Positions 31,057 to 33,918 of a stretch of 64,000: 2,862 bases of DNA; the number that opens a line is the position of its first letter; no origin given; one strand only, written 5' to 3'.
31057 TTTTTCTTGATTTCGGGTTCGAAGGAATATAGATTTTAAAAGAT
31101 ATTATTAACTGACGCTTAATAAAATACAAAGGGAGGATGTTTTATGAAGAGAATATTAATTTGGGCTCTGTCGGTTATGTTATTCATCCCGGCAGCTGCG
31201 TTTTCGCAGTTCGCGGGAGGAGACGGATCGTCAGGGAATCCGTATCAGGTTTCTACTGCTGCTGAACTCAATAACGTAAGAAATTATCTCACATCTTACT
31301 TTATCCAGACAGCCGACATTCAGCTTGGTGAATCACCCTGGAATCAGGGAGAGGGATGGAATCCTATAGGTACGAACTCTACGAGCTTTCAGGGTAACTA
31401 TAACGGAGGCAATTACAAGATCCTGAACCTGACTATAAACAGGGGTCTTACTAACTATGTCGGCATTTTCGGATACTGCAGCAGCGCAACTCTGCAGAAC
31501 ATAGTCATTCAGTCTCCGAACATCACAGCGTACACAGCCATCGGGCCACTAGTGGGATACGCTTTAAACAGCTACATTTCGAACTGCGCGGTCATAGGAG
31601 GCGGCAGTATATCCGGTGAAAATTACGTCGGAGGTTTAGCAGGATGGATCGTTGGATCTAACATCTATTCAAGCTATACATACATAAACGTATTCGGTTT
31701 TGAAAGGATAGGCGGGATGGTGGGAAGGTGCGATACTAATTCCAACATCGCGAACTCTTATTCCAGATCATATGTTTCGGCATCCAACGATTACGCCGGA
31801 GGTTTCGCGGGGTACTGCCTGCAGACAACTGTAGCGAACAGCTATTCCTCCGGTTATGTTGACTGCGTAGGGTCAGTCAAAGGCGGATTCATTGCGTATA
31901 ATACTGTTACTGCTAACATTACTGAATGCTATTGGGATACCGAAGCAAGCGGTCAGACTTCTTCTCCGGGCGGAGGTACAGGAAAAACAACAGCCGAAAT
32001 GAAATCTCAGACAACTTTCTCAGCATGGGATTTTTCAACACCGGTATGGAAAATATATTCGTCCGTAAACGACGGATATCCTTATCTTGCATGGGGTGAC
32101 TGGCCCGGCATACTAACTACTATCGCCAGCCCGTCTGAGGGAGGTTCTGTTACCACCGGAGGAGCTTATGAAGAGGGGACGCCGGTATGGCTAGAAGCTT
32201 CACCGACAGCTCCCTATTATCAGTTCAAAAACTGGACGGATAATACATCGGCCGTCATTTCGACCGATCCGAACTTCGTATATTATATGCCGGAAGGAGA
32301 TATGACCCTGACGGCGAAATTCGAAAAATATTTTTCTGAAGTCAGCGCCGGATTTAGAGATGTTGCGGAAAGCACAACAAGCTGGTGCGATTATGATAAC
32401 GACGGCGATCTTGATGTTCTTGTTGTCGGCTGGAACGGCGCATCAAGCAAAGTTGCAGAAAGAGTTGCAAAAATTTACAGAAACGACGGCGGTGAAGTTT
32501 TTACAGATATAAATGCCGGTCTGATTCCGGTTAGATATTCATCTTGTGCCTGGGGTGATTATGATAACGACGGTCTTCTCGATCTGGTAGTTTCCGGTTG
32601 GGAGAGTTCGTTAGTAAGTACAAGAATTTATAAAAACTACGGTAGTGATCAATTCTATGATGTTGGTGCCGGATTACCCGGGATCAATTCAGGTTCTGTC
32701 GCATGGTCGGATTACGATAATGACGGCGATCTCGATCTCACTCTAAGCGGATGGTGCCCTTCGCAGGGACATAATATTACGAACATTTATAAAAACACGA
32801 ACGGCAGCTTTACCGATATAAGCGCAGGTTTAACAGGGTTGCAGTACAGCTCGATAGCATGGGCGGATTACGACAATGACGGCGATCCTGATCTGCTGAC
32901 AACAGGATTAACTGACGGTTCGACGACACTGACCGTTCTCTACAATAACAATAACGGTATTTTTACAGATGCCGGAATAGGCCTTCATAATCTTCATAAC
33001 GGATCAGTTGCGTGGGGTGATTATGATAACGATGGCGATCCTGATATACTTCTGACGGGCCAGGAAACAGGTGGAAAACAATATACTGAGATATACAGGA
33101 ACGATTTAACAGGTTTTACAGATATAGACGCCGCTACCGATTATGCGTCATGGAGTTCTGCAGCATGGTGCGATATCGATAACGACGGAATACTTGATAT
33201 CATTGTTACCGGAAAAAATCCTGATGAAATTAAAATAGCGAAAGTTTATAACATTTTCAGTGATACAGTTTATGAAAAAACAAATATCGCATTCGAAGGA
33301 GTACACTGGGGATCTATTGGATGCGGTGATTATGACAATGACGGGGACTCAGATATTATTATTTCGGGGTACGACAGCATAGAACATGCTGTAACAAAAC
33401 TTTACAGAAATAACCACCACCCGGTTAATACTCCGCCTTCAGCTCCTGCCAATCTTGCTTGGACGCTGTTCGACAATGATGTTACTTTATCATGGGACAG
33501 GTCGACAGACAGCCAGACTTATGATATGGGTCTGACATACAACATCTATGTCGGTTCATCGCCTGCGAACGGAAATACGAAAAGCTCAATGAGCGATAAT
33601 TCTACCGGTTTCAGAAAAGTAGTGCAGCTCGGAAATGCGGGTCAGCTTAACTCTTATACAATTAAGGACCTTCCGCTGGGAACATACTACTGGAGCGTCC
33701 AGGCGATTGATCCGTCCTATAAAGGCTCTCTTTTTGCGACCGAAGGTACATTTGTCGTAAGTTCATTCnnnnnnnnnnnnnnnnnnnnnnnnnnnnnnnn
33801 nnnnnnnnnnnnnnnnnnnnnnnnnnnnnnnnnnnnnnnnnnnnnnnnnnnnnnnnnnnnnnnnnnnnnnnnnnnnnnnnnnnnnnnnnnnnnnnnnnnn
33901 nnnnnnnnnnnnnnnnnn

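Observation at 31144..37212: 2022-aa secreted protein organised as GLUG repeats plus three seven-bladed FG-GAP propeller blocks separated by FN3 domains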

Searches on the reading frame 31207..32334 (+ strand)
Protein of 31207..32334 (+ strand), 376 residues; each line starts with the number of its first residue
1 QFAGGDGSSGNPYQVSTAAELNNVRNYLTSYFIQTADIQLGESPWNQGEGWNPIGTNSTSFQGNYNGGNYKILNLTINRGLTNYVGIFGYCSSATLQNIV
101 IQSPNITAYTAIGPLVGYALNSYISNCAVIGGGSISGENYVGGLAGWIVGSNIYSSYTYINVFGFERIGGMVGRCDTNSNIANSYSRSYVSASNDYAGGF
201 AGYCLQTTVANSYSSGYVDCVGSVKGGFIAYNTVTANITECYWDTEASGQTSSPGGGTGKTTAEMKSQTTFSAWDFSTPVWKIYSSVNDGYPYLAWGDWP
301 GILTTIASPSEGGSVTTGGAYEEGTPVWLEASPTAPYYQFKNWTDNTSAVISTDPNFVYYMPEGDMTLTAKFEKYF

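Call 18: find_homologous_proteins(query=window:31207-32334:+, max_evalue=0.00001)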
Query window:31207-32334:+ (376 aa): 1705 proteins with E <= 0.00001 among 5408 candidates; the best 120 are listed.
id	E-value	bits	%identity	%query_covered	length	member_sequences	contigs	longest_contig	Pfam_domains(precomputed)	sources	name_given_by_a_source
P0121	7.7e-101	356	43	93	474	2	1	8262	PF07581.18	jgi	jgi:hypothetical protein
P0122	7.0e-96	340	36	92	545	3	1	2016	PF05342.20,PF07581.18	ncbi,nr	ncbi:MAG: hypothetical protein KAS62_11615, partial [Candidatus Delongbacteria bacterium]|nr:hypothe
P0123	1.4e-77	280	49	54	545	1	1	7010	PF07581.18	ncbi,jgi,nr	ncbi:MAG: hypothetical protein PF570_09645 [Candidatus Cloacimonetes bacterium]|jgi:hypothetical pro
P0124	2.5e-67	246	34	76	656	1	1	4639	PF07581.18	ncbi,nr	ncbi:MAG: GLUG motif-containing protein [candidate division Zixibacteria bacterium]|nr:GLUG motif-co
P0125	5.4e-61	225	45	84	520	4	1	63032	PF18962.8,PF07581.18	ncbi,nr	ncbi:MAG: hypothetical protein FMNOHCHN_03535 [Ignavibacteriaceae bacterium]|nr:hypothetical protein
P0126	7.6e-60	221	35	78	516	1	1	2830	PF07581.18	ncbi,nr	ncbi:MAG: hypothetical protein KKG93_19470, partial [Bacteroidetes bacterium]|nr:hypothetical protei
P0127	8.8e-60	221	35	78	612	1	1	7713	PF23197.2,PF07581.18,PF16709.12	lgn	-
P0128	6.6e-57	212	37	78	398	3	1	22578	PF07581.18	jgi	jgi:hypothetical protein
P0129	1.9e-55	207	42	84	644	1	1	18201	PF00041.28,PF16656.12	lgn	-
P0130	5.7e-55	205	45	78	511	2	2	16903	PF13287.13,PF18962.8,PF13290.14,PF07581.18,PF13860.13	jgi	jgi:hypothetical protein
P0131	1.1e-54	204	34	99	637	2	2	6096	PF18962.8,PF18998.7,PF07581.18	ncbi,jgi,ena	-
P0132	1.2e-54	204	36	98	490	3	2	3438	PF07581.18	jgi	jgi:hypothetical protein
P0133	1.2e-54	204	39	75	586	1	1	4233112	PF18962.8,PF07581.18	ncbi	-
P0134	2.5e-54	203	43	79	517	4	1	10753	PF18962.8,PF07581.18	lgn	-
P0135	1.0e-53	201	45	82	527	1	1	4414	PF18962.8,PF07581.18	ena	-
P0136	5.9e-53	199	34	79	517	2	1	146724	PF18962.8,PF07581.18,PF13860.13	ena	-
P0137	1.0e-52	198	36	80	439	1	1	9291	PF07581.18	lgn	-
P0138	3.1e-52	196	32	79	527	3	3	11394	PF07581.18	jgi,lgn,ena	-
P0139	8.5e-52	195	36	78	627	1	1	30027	PF07581.18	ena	-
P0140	2.1e-51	193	34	79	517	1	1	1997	PF18962.8,PF07581.18,PF13860.13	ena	-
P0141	8.9e-51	191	36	99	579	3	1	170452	PF07581.18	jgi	jgi:hypothetical protein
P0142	1.6e-50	190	37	69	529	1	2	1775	PF18962.8,PF07581.18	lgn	-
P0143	1.4e-49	187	39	57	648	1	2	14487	PF07963.18,PF07581.18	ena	-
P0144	1.4e-49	187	43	78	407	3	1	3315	PF07581.18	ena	-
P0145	1.5e-49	187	44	66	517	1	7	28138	PF18962.8,PF07581.18,PF13860.13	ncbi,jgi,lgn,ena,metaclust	metaclust:status=active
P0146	3.1e-49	186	43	79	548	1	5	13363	PF18962.8,PF07581.18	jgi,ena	-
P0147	5.1e-49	186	38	78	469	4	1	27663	PF18962.8,PF07581.18,PF13860.13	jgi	-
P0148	5.7e-49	185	31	76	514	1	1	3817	PF07581.18,PF00041.28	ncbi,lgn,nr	ncbi:MAG: fibronectin type III domain-containing protein [Spirochaetales bacterium]|nr:fibronectin t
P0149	1.2e-48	184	40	81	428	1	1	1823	PF07581.18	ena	-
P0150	1.4e-48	184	44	78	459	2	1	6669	PF07581.18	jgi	jgi:hypothetical protein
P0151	1.7e-48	184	45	78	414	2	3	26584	PF07581.18,PF22842.4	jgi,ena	jgi:hypothetical protein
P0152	3.4e-48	183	41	57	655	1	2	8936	PF18962.8,PF07581.18,PF13860.13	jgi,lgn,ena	-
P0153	3.6e-48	183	34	79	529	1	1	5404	PF18962.8,PF07581.18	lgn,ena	-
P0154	5.4e-48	182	41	57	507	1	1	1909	PF18962.8,PF07581.18,PF13860.13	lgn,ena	-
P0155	7.3e-48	182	34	79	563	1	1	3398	PF07581.18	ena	-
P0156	3.8e-47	179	39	61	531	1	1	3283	PF18962.8,PF07581.18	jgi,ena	-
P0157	5.8e-47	179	40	78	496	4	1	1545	PF07581.18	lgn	-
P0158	6.0e-47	179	38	88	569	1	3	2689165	PF13287.13,PF18962.8,PF13290.14,PF07581.18,PF13860.13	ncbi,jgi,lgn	jgi:hypothetical protein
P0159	9.7e-47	178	36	77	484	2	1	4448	PF18962.8,PF07581.18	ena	-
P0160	2.4e-46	177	45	70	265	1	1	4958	PF07581.18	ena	-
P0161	3.3e-46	176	34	78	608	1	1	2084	PF07581.18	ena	-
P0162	3.8e-46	176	42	80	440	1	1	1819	PF07581.18,PF22888.2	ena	-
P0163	4.3e-46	176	42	78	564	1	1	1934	PF07581.18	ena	-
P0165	8.1e-46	175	42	78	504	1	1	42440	PF18962.8,PF07581.18,PF13860.13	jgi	jgi:hypothetical protein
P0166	8.9e-46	175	37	70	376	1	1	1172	PF07581.18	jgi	-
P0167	1.3e-45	174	37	69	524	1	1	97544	PF18962.8,PF07581.18,PF13860.13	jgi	jgi:hypothetical protein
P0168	3.1e-45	173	36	78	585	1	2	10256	PF18962.8,PF07581.18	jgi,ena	-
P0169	3.6e-45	173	42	78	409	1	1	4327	PF07581.18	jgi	jgi:hypothetical protein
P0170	4.0e-45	173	39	64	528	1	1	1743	PF18962.8,PF07581.18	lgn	-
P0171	4.5e-45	173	37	51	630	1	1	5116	PF18998.7,PF07581.18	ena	-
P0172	7.3e-45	172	32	98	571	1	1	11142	PF07581.18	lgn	-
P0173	9.1e-45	172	39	79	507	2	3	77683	PF18962.8,PF07581.18,PF13860.13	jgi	-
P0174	1.9e-44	170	39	69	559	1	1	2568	PF07581.18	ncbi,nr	ncbi:MAG: GLUG motif-containing protein, partial [Bacteroidota bacterium]|nr:GLUG motif-containing p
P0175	2.1e-44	170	32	78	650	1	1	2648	PF07581.18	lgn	-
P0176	3.0e-44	170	30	79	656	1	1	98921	PF07581.18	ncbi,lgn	-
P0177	8.0e-44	168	40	64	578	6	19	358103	PF18962.8,PF07581.18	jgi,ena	-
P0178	8.5e-44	168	34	78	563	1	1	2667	PF18998.7,PF07581.18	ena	-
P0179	8.5e-44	168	39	78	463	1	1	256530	PF07581.18,PF13860.13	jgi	-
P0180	1.0e-43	168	33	80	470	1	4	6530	PF18962.8,PF07581.18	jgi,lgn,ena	-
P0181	1.7e-43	167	32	79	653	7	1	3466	PF07581.18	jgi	-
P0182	1.8e-43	167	34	67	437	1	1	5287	PF07581.18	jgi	-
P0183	2.0e-43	167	39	66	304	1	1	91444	PF07581.18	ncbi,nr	ncbi:MAG: GLUG motif-containing protein, partial [Kiritimatiellae bacterium]|nr:GLUG motif-containin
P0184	2.0e-43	167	40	78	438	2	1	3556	PF18962.8,PF07581.18,PF13860.13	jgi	jgi:hypothetical protein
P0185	2.1e-43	167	37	78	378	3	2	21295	PF07581.18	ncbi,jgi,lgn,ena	-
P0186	2.1e-43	167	37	64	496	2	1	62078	PF07581.18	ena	-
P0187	2.5e-43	167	40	84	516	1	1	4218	PF13287.13,PF18962.8,PF13290.14,PF07581.18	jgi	jgi:hypothetical protein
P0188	5.2e-43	166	34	71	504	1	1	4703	PF07581.18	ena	-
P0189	5.3e-43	166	34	78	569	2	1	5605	PF07581.18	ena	-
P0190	5.7e-43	166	32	79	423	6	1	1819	PF07581.18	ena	-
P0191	5.8e-43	166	31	79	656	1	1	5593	PF07581.18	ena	-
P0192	6.3e-43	165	34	57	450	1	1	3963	PF07581.18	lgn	-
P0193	6.8e-43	165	39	79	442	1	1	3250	PF07581.18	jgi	jgi:hypothetical protein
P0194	8.3e-43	165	32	98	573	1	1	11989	PF07581.18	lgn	-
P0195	8.9e-43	165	40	78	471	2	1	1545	PF18962.8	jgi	jgi:hypothetical protein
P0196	1.2e-42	165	38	78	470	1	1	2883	PF00801.27,PF07581.18,PF18911.7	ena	-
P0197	1.3e-42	164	37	78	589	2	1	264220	PF18962.8,PF07581.18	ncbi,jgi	-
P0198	1.6e-42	164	38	78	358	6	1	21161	PF07581.18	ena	-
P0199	2.4e-42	164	38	69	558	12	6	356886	PF18962.8,PF07581.18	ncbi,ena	-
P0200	3.1e-42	163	33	79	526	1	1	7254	PF13585.13,PF18962.8,PF07581.18,PF13860.13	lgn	-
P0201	4.9e-42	163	33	68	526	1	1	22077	PF18962.8,PF07581.18,PF13860.13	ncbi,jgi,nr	ncbi:TPA: hypothetical protein DCR49_04185 [Candidatus Delongbacteria bacterium]|nr:hypothetical pro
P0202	5.2e-42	162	39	79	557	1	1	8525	PF18962.8,PF07581.18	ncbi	-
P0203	5.4e-42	162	39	68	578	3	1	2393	PF18962.8,PF07581.18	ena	-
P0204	5.7e-42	162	33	89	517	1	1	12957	PF05342.20,PF07581.18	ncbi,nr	ncbi:MAG: hypothetical protein NTU76_02860, partial [Candidatus Taylorbacteria bacterium]|nr:hypothe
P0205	6.3e-42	162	32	78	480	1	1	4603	PF18962.8,PF13860.13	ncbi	-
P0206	7.8e-42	162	32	73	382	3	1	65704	PF07581.18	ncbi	ncbi:MAG: hypothetical protein WC327_04230, partial [Candidatus Cloacimonadia bacterium]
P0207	8.8e-42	162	35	78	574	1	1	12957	PF13287.13,PF18962.8,PF13290.14,PF07581.18,PF13860.13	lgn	-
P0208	1.5e-41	161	36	79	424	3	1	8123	PF07581.18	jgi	jgi:hypothetical protein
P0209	2.2e-41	160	38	79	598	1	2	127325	PF13287.13,PF18962.8,PF13290.14,PF07581.18,PF13860.13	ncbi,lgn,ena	-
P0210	2.5e-41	160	32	56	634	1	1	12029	PF18998.7,PF07581.18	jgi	jgi:hypothetical protein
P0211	3.3e-41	160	33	100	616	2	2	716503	PF13287.13,PF18962.8,PF13290.14,PF07581.18,PF13860.13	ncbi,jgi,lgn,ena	-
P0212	3.4e-41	160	32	97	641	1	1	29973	PF07581.18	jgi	jgi:hypothetical protein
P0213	3.7e-41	160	37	58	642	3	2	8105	PF18998.7,PF07581.18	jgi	jgi:hypothetical protein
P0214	3.9e-41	160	37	77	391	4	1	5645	PF07581.18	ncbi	-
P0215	4.3e-41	159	43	76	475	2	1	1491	PF07581.18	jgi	-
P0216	6.9e-41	159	39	79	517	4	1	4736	PF18962.8,PF07581.18,PF13860.13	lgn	-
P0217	7.2e-41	159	37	67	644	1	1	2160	PF18962.8,PF07581.18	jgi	-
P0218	7.8e-41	159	35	84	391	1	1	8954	PF07581.18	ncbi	-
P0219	8.4e-41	158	36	79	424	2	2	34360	PF07581.18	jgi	jgi:hypothetical protein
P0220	1.0e-40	158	31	78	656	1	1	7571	PF07581.18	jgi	-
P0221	1.1e-40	158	41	76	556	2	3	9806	PF18962.8,PF07581.18,PF13860.13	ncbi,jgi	-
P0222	2.1e-40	157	35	81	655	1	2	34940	PF02412.24,PF07581.18,PF22888.2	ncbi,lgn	-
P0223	2.4e-40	157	29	78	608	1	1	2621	PF13287.13,PF18962.8,PF13290.14,PF07581.18,PF13860.13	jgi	jgi:hypothetical protein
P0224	2.5e-40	157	38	63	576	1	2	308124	PF13585.13,PF18962.8,PF07581.18,PF13860.13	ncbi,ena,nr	ncbi:MAG: T9SS type A sorting domain-containing protein [Candidatus Cloacimonetes bacterium]|nr:T9SS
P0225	3.1e-40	157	35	98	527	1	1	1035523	PF02494.23,PF07581.18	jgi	jgi:hypothetical protein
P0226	3.6e-40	156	34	69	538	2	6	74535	PF18962.8,PF07581.18,PF13860.13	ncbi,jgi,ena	jgi:hypothetical protein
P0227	4.1e-40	156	33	79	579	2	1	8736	PF18962.8,PF07581.18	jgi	-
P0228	4.6e-40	156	38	79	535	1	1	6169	PF18962.8,PF07581.18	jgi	jgi:hypothetical protein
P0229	4.9e-40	156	38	78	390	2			PF07581.18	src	-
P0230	5.7e-40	156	31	79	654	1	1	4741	PF18962.8,PF07581.18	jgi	jgi:hypothetical protein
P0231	7.0e-40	155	39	79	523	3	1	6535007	PF18962.8,PF07581.18,PF13860.13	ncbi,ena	-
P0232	8.2e-40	155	41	77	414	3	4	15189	PF18962.8,PF07581.18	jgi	jgi:hypothetical protein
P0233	9.4e-40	155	40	77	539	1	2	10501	PF18962.8,PF07581.18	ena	-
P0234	1.0e-39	155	32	79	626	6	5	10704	PF07581.18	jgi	jgi:hypothetical protein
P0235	1.5e-39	154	36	61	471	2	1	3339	PF07581.18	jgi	-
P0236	1.5e-39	154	41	78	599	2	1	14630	PF18962.8,PF07581.18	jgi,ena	-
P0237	1.8e-39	154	32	53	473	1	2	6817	PF07581.18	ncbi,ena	-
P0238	1.8e-39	154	34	79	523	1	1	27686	PF18962.8,PF07581.18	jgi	jgi:hypothetical protein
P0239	2.0e-39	154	35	79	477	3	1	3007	PF07705.18,PF07581.18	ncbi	-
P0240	2.0e-39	154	39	66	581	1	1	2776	PF07581.18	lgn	-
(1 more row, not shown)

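Call 56: search_solved_structures(query=A3, max_evalue=1)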
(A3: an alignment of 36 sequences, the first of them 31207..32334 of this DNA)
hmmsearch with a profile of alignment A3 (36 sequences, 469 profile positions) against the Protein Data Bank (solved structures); distinct sequences matched with E-value up to 1: 6.
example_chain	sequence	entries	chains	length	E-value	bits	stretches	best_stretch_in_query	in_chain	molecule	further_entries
3n6z_A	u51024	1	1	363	2.2e-26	96.1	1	27-316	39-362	putative immunoglobulin A1 protease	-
6xjb_A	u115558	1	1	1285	3.2e-19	72.5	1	86-253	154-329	Immunoglobulin A1 protease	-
7jgj_A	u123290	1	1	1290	3.3e-19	72.5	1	86-253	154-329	Immunoglobulin A1 protease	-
7uvl_P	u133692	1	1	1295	1.6e-18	70.3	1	85-403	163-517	LPXTG-motif cell wall anchor domain protein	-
7uvk_A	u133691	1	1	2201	1.8e-18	70.1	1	86-419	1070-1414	IgA1 Protease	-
6xja_P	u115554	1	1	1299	2.2e-18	69.8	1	87-254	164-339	Immunoglobulin A1 protease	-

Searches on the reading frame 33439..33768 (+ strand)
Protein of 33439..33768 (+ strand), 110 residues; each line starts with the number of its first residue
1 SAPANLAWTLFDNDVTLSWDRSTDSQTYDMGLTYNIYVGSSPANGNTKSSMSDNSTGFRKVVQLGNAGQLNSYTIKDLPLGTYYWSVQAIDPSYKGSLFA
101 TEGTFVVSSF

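Call 63: search_protein_families(library=pfam, proteins=[window:33439-33768:+], max_evalue=1)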
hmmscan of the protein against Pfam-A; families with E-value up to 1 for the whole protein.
window:33439-33768:+ (110 aa): 2 families
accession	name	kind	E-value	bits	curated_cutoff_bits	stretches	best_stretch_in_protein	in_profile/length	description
PF10179.15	NDNF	-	0.025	15.1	27.3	1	50-107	70-125/127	Neuron-derived neurotrophic factor, first Fn(III) domain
PF16794.11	fn3_4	-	0.19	12.1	27.1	1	6-91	10-90/103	Fibronectin-III type domain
